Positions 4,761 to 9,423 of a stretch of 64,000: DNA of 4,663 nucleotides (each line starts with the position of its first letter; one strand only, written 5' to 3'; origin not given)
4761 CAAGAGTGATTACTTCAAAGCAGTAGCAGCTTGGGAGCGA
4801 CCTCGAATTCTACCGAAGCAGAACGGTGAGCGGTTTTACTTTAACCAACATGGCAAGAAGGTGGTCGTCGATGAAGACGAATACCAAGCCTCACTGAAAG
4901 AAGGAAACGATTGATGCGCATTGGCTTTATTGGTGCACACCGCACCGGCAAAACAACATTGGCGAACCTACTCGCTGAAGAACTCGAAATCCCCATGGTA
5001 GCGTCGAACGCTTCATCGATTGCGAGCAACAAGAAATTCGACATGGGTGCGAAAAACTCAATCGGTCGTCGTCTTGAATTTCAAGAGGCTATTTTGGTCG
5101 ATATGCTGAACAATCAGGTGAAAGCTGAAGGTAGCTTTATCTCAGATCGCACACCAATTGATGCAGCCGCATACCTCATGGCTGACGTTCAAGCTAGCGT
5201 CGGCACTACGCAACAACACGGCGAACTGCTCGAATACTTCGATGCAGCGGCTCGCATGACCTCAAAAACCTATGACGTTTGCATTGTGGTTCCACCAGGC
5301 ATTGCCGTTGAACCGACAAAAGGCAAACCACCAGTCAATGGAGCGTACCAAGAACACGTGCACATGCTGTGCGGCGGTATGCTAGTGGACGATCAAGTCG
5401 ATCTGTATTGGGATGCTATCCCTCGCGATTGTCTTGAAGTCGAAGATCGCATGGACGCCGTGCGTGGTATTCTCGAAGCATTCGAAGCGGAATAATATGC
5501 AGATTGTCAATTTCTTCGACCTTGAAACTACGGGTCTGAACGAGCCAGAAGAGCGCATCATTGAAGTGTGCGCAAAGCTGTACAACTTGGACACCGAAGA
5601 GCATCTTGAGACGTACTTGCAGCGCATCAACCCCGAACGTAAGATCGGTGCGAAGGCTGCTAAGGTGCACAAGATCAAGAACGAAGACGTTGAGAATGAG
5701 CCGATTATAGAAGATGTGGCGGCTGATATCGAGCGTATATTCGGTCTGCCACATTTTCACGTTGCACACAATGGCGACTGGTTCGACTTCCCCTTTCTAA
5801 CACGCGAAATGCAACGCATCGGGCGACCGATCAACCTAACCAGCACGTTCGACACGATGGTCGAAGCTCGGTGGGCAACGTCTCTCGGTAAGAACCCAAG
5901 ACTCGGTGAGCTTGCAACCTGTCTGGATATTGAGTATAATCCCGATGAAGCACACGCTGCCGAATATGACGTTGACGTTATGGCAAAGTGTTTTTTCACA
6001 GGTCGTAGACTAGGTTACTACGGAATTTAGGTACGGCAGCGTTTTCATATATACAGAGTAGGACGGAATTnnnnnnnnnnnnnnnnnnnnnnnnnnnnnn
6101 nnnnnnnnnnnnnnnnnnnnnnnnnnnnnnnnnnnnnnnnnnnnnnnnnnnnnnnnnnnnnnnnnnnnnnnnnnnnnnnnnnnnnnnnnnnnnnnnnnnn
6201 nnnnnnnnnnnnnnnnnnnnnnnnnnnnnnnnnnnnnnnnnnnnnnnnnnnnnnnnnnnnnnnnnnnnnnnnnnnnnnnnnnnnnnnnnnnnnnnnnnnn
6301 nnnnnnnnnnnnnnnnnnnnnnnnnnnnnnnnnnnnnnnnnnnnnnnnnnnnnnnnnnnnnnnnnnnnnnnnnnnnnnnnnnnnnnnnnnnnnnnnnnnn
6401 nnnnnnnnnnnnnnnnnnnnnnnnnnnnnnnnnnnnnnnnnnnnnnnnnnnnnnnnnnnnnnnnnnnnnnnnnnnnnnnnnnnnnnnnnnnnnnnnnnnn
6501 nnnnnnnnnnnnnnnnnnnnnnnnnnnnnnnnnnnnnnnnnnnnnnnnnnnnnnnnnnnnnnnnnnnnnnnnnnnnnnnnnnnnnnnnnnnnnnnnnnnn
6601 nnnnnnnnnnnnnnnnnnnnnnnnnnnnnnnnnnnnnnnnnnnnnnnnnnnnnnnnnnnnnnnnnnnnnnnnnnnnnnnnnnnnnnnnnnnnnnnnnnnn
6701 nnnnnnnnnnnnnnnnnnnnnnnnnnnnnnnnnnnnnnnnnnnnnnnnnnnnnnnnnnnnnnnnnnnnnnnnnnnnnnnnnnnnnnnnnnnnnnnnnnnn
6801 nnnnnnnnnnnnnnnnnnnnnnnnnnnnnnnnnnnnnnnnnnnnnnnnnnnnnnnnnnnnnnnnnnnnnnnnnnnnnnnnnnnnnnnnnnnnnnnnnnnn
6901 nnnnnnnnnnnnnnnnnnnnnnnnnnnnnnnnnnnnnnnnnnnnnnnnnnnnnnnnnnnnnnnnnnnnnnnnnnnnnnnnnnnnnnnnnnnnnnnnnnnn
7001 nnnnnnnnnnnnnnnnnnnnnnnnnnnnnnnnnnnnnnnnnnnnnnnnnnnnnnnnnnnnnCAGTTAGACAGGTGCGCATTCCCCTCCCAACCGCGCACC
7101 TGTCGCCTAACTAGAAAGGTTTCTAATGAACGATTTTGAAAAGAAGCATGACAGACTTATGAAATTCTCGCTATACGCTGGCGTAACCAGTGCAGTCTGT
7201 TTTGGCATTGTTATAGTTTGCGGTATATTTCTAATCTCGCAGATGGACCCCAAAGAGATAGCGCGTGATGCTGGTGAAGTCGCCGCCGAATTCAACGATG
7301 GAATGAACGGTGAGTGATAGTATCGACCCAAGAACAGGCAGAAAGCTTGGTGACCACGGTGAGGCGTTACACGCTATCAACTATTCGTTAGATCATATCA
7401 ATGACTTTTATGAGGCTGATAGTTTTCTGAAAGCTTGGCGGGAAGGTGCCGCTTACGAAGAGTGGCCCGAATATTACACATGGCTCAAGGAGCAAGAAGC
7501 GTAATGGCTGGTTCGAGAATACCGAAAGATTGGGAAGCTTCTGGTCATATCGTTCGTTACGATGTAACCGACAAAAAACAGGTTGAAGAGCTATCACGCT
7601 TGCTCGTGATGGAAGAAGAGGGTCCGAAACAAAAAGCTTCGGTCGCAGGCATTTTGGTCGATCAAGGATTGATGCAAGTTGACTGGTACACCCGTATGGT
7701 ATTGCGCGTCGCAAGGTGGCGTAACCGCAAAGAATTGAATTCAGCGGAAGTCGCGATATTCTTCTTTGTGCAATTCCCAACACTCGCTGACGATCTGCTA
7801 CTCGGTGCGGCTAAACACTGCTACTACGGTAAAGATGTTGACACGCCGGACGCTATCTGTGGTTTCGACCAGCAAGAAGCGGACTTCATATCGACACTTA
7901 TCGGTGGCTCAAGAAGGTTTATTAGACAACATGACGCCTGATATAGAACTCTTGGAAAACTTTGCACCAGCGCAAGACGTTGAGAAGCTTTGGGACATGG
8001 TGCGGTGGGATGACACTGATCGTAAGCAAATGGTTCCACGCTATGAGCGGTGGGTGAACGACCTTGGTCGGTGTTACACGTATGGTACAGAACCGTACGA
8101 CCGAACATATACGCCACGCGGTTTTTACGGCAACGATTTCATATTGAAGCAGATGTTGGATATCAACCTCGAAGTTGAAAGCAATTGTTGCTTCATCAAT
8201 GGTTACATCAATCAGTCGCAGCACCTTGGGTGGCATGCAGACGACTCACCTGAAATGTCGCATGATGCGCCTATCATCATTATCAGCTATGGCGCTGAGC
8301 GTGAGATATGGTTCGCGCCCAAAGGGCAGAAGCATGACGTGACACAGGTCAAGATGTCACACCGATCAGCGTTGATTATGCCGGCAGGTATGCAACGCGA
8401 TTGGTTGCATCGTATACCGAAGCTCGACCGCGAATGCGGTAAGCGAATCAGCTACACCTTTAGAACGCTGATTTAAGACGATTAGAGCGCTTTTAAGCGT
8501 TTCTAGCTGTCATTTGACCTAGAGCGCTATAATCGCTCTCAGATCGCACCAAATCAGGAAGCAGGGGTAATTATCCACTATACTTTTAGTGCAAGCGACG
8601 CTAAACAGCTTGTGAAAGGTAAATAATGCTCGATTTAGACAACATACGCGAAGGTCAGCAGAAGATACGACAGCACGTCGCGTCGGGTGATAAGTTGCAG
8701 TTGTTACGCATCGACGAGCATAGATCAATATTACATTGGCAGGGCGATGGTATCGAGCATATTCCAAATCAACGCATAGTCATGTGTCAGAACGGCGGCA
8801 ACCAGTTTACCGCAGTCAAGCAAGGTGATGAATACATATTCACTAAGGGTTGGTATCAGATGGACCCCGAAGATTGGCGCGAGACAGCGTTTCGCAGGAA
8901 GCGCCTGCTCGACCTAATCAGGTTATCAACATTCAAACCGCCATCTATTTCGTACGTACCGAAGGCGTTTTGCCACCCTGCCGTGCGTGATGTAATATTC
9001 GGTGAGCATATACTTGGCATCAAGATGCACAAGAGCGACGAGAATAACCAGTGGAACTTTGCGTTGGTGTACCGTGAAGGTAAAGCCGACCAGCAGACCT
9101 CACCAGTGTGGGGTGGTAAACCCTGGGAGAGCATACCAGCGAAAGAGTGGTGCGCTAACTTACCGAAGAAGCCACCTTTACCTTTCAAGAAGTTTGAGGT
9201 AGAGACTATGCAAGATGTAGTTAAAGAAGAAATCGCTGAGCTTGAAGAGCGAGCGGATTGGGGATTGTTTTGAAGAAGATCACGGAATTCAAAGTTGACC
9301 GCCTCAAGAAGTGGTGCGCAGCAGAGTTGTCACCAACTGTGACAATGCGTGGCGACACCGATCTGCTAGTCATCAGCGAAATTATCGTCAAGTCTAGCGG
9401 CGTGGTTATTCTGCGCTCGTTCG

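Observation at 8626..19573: Eight unrelated small early ORFs end in the same acidic-(N-P)-x-W-G-hydrophobic-hydrophobic-stop tail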

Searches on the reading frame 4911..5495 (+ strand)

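Call 23: search_protein_families(library=pfam, proteins=[window:4911-5495:+], max_evalue=0.001)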
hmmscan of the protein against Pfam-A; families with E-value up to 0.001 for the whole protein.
window:4911-5495:+ (194 aa): 4 families
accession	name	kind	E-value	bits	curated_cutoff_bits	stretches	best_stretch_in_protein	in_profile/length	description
PF13521.12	AAA_28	-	5e-12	46.8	27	1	3-133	1-122/164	AAA domain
PF00004.35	AAA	-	0.00023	22.1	21.2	1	6-42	3-38/131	ATPase family associated with various cellular activities (AAA)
PF13238.12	AAA_18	-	0.00025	21.9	29.4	1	4-54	1-48/128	AAA domain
PF13401.12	AAA_22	-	0.00076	20.2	27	0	7-89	11-96/130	AAA domain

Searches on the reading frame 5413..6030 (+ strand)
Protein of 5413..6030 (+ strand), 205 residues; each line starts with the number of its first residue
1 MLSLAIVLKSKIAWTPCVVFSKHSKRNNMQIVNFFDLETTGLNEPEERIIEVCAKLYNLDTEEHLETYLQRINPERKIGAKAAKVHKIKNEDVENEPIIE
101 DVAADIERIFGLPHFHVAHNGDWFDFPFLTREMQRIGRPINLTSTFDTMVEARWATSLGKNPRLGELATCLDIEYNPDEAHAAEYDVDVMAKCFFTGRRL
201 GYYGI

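Call 23: search_protein_families(library=pfam, proteins=[window:5413-6030:+], max_evalue=0.001)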
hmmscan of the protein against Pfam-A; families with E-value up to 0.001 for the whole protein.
window:5413-6030:+ (205 aa): 3 families
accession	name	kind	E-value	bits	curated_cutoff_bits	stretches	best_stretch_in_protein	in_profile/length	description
PF00929.31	RNase_T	-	2.9e-20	73.9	24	1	34-194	2-164/164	Exonuclease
PF13482.12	RNase_H_2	-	1.6e-07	31.9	22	1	34-181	2-123/165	RNase_H superfamily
PF03104.25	DNA_pol_B_exo1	-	0.00011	22.1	23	1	27-138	62-184/242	DNA polymerase family B, exonuclease domain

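Call 65: find_related_loci(query=A3, collection=metagenome_contigs, flank=10000)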
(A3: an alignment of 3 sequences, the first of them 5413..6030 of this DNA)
Query A3 (205 aa) in metagenome_contigs; peptide patterns used: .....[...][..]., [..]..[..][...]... (x = any residue, [..] = any of these).
205 stretches matched a pattern; 31 encode a relative of the query (tblastn E <= 1e-3); 31 distinct loci.
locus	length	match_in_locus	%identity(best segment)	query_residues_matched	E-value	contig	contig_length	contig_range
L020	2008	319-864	55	24-205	2e-70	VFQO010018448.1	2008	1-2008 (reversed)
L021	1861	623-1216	53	8-205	1e-67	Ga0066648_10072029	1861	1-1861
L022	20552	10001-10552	42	19-203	2e-44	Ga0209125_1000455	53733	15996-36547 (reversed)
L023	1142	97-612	41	31-203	3e-36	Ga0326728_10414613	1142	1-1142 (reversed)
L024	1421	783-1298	41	31-203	8e-36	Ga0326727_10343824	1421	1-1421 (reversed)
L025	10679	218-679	34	36-201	8e-14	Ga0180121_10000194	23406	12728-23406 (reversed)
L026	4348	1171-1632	32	35-195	4e-12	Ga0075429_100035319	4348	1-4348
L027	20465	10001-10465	31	33-194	7e-12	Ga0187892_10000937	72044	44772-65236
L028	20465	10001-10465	31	33-194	7e-12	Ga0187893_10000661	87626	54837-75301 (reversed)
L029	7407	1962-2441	29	26-194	1e-11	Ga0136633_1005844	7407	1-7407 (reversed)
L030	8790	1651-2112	31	36-201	4e-11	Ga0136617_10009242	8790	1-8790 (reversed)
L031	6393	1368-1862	30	19-196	9e-11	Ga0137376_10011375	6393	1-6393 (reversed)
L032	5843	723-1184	29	35-195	8e-11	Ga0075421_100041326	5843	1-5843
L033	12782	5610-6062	31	36-195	1e-10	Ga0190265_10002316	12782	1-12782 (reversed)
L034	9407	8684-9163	29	27-195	1e-10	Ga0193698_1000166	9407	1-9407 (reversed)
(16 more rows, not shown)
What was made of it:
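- Tried and rejected: A three-sequence alignment worked (call 65).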

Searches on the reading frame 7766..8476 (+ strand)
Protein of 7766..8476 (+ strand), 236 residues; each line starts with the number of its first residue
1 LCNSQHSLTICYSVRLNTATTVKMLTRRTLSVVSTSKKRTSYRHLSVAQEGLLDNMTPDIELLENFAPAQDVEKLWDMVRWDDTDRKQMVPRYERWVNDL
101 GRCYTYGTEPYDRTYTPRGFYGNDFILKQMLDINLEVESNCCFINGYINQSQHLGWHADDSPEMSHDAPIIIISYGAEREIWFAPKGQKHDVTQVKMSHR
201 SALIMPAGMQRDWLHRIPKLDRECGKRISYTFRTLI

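Call 23: search_protein_families(library=pfam, proteins=[window:7766-8476:+], max_evalue=0.001)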
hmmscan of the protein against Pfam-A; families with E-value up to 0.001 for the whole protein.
window:7766-8476:+ (236 aa): 1 family
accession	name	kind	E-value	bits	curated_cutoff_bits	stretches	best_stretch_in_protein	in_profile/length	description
PF13532.12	2OG-FeII_Oxy_2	-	1.3e-15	58.6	31.2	1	89-233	43-194/194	2OG-Fe(II) oxygenase superfamily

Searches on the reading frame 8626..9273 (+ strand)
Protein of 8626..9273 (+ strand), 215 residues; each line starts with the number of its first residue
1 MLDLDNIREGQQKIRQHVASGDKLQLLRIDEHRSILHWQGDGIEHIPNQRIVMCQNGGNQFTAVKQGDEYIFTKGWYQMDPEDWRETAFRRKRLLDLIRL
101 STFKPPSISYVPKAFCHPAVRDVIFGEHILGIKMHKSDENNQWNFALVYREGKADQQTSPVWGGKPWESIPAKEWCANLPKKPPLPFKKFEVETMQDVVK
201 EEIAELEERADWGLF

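Call 8: search_protein_families(library=pfam, proteins=[window:8626-9273:+], max_evalue=0.1)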
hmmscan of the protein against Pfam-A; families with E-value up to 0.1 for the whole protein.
window:8626-9273:+ (215 aa): 0 families

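Call 9: search_protein_families(library=phrogs, proteins=[window:8626-9273:+], max_evalue=0.01)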
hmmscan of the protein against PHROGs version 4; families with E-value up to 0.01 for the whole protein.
window:8626-9273:+ (215 aa): 0 families

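Call 13: find_related_loci(query=window:8626-9273:+, collection=viral_contigs, flank=10000)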
Query window:8626-9273:+ (215 aa) in viral_contigs; peptide patterns used: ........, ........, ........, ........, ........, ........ (x = any residue, [..] = any of these).
2 stretches matched a pattern, but none encodes a relative of the query by tblastn (E <= 1e-3).

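Call 15: find_encoding_contigs(protein=window:8626-9273:+, flank=10000, max_places=6)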
Protein window:8626-9273:+ (215 aa): no gene with exactly this product is on record in the collection.

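Call 16: find_homologous_proteins(query=window:8626-9273:+, max_evalue=0.001)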
Query window:8626-9273:+ (215 aa): 1 proteins with E <= 0.001 among 77 candidates.
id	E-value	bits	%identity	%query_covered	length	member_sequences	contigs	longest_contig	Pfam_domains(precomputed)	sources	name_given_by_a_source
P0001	1.4e-147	507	100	100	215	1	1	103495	-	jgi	-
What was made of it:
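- The window covers only 64 kb of a 103-kb contig (call 16).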

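Call 17: find_encoding_contigs(protein=P0001, flank=10000, max_places=4)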
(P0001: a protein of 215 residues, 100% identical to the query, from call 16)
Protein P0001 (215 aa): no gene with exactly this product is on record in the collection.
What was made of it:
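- Tried and rejected: Exact-sequence look-ups of the source contig: not on record (calls 15, 17).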

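Call 40: search_protein_representatives(protein=window:8626-9273:+)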
Query: 215 residues. Proteins with E-value up to 0.001 (for the whole library): 8; up to 1e-10: 1; up to 1e-30: 1. The best 8 are listed.
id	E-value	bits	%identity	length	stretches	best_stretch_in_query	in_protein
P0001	4.5e-148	507.3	100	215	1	1-215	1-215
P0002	1.8e-08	50.6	33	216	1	45-181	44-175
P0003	3.4e-07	46.4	32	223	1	28-183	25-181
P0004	2.3e-06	43.7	27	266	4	51-84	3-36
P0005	5.4e-05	39.2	37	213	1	55-179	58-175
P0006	1.0e-04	38.3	28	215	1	14-215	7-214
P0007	1.1e-04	38.1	33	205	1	52-180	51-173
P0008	6.8e-04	35.6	26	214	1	52-179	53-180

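Call 48: find_encoding_contigs(protein=P0002, flank=10000, max_places=2)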
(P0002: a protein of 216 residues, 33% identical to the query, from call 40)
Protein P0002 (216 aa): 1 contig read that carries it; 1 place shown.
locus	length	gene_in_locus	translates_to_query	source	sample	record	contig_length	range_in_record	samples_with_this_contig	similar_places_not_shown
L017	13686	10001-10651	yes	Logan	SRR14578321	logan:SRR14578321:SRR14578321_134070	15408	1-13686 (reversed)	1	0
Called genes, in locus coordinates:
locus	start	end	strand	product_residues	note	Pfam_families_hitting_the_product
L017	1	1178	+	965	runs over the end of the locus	?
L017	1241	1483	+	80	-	-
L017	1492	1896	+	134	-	PF02026:RyR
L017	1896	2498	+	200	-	-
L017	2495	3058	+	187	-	PF05869:Dam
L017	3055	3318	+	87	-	-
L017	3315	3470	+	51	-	-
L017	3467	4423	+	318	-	PF00268:Ribonuc_red_sm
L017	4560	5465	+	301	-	PF02511:Thy1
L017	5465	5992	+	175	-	PF01503:PRA-PH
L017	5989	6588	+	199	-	PF13521:AAA_28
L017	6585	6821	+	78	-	-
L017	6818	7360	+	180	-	PF00929:RNase_T, PF13482:RNase_H_2 (weak)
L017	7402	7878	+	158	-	-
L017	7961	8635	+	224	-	-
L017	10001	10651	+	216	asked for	-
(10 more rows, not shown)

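Call 49: find_encoding_contigs(protein=P0006, flank=10000, max_places=2)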
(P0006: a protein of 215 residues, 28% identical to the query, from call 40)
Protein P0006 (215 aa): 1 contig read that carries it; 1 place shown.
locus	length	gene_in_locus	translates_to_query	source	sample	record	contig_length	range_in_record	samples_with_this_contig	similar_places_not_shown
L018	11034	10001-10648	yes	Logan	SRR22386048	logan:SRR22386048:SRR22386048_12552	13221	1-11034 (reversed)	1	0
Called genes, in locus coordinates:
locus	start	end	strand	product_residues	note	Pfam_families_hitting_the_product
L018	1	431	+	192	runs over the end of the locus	-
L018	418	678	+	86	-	-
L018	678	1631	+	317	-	PF00268:Ribonuc_red_sm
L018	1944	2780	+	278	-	PF02511:Thy1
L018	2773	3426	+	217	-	PF00293:NUDIX (weak)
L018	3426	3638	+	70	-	-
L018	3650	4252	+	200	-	PF13521:AAA_28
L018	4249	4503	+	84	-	-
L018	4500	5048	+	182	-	PF00929:RNase_T, PF13482:RNase_H_2 (faint)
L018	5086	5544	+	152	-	-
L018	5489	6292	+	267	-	-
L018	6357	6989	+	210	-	PF18757:Nmad5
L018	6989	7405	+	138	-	-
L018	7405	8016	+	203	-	PF13532:2OG-FeII_Oxy_2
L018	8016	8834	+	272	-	-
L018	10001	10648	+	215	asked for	-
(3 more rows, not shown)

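Call 51: find_encoding_contigs(protein=P0003, flank=10000, max_places=2)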
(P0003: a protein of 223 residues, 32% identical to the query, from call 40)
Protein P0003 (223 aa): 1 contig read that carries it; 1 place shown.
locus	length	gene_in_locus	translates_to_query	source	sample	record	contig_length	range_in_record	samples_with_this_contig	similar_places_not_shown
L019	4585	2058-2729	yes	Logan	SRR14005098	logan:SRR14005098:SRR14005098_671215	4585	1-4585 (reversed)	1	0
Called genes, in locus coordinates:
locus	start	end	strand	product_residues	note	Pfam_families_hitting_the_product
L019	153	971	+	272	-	-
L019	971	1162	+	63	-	-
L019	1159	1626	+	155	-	-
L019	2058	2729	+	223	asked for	-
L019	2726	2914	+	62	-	-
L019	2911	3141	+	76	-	-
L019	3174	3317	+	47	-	-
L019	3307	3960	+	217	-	-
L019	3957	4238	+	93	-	-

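Call 61: predict_structure(alignment_id=A1)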
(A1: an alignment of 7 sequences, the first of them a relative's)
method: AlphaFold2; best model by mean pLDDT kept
length: 215 residues; sequences in the alignment: 7
mean_pLDDT: 78.6   pTM: 0.72
mean pLDDT of the five models: 78.6, 78.5, 77.8, 76.1, 76.0
residues with pLDDT >= 90: 33; 70-90: 135; 50-70: 35; < 50: 12
segments of 3 or more residues with pLDDT < 50: 188-196
pLDDT, mean of each block of 10 residues (from residue 1): 83 85 82 82 77 85 88 69 75 83 84 80 88 84 88 73 92 92 56 50 65 55
secondary structure, 60 per line:
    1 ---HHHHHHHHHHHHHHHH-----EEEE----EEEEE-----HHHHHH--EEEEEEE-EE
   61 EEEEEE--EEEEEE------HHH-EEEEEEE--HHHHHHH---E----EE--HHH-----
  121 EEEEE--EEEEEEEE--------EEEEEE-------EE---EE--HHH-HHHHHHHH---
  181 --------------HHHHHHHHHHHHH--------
elements in order: H4-19 E25-28 E33-37 H43-48 E51-57 E59-66 E69-74 E85-91 H94-100 E121-125 E128-135 E144-149 H170-177 H195-207
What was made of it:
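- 8626..9273 (+): Carrier 1, 215 aa, ends ............ (tail codons 9259-9270). A globular domain of about 178 aa is followed by a ~30-aa variable linker and the tail. AlphaFold gives pLDDT 75-92 for residues 1-178 and 50-65 for the linker and tail (call 61).
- The linker and tail of the modelled carrier have low pLDDT (call 61).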

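Call 68: fold_search(model_id=the predicted structure, library=pdb)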
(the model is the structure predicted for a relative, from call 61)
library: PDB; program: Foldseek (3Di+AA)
matches with E <= 10: 303; with E <= 0.001: 0
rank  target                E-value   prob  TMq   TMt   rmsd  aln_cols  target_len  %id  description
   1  4koo_B                2.4e-01  0.07  0.13  0.16  17.4       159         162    9  Crystal Structure of WHY1 from Arabidopsis thaliana (released 2013-11-13)
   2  8chu_B                2.5e-01  0.08  0.14  0.19  18.0       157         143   10  Crystal structure of human PURA repeat I-II K97E mutant (released 2024-02-21)
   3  5opq_A                4.9e-01  0.04  0.14  0.06  20.2       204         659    6  A 3,6-anhydro-D-galactosidase produced by Zobellia galactanivorans. This is an exo-lytic enzyme that hydrolyzes termin (released 2017-11-29)
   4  6x04_C                5.2e-01  0.03  0.11  0.08  16.4       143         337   10  Nup133 (aa55-481) from S. cerevisiae bound by VHH-SAN5 (released 2020-12-09)
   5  4koo_D                5.5e-01  0.06  0.14  0.16  17.7       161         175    8  Crystal Structure of WHY1 from Arabidopsis thaliana (released 2013-11-13)
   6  7r81_K1               6.4e-01  0.07  0.14  0.16  17.9       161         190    9  Structure of the translating Neurospora crassa ribosome arrested by cycloheximide (released 2021-12-01)
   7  4koo_A                6.8e-01  0.04  0.13  0.15  17.6       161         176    8  Crystal Structure of WHY1 from Arabidopsis thaliana (released 2013-11-13)
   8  7st9_H                6.8e-01  0.04  0.14  0.10  18.4       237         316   10  Open state of Rad24-RFC:9-1-1 bound to a 5' ss/dsDNA junction (released 2022-03-23)
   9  4kop_B                6.8e-01  0.03  0.13  0.16  18.8       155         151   10  Crystal Structure of WHY2 from Arabidopsis thaliana (released 2013-11-13)
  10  6x04_A                6.8e-01  0.03  0.11  0.08  16.5       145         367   10  Nup133 (aa55-481) from S. cerevisiae bound by VHH-SAN5 (released 2020-12-09)
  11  4tkn_B                7.6e-01  0.11  0.16  0.15  13.5       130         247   11  Structure of the SNX17 FERM domain bound to the second NPxF motif of KRIT1 (released 2014-07-30)
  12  5x7y_C                8.5e-01  0.12  0.19  0.24  13.2       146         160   15  Crystal Structure of the Dog Lipocalin Allergen Can f 6 (released 2018-04-04)
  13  4tkn_C                9.5e-01  0.10  0.12  0.11  17.5       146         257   11  Structure of the SNX17 FERM domain bound to the second NPxF motif of KRIT1 (released 2014-07-30)
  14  2gid_A                9.5e-01  0.04  0.13  0.17  17.9       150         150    7  Crystal structures of trypanosoma bruciei MRP1/MRP2 (released 2006-09-05)
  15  7sgz_F                9.5e-01  0.02  0.12  0.10  18.6       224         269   12  Structure of the yeast Rad24-RFC loader bound to DNA and the closed 9-1-1 clamp (released 2022-03-23)
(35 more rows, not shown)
